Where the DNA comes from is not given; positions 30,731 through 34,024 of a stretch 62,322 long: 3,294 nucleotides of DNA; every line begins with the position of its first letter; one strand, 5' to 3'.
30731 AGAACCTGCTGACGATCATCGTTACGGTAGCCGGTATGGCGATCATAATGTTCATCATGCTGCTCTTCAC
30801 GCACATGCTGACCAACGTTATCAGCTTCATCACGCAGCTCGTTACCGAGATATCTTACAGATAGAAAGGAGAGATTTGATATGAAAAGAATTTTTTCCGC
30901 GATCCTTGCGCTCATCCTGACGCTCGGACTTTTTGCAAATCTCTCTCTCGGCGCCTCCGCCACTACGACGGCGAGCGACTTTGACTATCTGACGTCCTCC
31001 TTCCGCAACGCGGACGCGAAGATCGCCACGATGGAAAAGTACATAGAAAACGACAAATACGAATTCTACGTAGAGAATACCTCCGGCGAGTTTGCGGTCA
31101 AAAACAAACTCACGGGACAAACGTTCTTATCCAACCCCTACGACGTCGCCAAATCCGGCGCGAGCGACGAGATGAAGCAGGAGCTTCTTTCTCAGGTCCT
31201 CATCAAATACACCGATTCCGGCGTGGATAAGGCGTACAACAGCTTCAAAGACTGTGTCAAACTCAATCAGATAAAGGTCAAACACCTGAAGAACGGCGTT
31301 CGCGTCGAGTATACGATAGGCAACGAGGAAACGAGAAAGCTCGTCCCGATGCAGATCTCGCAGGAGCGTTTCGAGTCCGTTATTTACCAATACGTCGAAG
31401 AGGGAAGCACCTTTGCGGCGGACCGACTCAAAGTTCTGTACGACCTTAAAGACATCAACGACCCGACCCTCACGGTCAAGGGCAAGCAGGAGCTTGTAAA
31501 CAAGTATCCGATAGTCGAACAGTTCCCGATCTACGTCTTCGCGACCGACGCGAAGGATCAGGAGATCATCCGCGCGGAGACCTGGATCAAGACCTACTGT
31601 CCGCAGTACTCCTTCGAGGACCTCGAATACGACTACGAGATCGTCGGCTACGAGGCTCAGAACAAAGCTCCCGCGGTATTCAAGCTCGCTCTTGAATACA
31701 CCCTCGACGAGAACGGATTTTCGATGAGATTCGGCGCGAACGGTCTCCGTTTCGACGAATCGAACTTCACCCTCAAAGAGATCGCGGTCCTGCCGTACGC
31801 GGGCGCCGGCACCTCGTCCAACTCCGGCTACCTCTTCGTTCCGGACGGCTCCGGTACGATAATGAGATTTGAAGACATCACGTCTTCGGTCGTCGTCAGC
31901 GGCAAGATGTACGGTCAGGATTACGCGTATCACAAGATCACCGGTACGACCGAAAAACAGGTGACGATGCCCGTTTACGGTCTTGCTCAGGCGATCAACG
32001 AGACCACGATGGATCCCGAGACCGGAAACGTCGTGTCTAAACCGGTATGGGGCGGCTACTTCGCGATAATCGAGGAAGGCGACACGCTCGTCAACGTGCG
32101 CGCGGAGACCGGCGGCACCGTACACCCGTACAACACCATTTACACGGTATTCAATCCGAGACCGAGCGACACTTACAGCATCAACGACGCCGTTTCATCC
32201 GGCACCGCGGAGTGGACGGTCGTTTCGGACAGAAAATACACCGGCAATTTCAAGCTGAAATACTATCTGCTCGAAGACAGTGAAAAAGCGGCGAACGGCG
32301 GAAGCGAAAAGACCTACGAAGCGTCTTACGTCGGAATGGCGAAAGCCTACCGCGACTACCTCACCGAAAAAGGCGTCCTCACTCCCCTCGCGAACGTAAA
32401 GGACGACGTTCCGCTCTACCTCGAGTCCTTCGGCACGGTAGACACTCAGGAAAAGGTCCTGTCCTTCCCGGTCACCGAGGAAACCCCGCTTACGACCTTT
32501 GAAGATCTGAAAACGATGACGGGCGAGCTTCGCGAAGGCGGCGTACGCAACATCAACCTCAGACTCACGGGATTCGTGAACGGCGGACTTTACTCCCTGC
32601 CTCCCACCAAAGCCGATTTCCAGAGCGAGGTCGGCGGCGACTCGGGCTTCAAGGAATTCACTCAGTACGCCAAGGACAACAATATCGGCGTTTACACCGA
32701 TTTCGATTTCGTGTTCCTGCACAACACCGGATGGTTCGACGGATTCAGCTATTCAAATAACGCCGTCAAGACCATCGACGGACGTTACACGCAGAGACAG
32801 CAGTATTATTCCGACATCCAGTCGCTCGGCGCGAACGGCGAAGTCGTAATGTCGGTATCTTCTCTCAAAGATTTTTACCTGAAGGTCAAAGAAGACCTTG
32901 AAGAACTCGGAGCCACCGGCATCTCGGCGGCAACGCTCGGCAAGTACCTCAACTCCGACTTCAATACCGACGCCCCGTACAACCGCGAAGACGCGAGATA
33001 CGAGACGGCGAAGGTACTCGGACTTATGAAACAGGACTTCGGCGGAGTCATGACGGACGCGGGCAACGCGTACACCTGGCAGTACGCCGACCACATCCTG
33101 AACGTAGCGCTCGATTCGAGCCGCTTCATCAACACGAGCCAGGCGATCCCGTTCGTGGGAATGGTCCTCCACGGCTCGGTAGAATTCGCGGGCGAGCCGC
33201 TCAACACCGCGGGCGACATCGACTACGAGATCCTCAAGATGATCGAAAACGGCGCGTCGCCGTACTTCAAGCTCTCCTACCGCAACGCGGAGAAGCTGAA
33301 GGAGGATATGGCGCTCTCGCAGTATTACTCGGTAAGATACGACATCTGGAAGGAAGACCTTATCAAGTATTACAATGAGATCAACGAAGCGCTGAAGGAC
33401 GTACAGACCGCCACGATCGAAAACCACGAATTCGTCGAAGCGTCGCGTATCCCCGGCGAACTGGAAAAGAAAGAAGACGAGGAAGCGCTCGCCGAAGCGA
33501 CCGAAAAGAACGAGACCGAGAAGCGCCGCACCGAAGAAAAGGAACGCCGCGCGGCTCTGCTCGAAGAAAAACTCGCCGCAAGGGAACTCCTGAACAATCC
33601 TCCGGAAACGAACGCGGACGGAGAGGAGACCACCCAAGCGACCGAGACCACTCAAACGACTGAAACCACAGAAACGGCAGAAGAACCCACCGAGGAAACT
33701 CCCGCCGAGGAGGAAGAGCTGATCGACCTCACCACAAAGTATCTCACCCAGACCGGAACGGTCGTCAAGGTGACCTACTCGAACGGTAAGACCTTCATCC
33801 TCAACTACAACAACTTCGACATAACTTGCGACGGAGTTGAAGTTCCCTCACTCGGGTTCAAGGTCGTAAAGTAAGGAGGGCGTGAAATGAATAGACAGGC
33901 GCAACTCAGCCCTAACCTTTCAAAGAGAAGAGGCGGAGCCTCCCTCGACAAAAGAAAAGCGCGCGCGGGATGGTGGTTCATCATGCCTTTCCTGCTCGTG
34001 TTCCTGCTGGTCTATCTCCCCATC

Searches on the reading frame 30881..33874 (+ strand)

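Call 83: search_protein_families(library=pfam, proteins=[window:30881-33874:+], max_evalue=0.0001)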
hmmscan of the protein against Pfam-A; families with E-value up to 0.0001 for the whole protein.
window:30881-33874:+ (997 aa): 1 family
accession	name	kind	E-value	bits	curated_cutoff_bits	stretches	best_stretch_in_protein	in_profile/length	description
PF18952.6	DUF5696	-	3.4e-147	492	25.6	2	248-853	4-577/612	Family of unknown function (DUF5696)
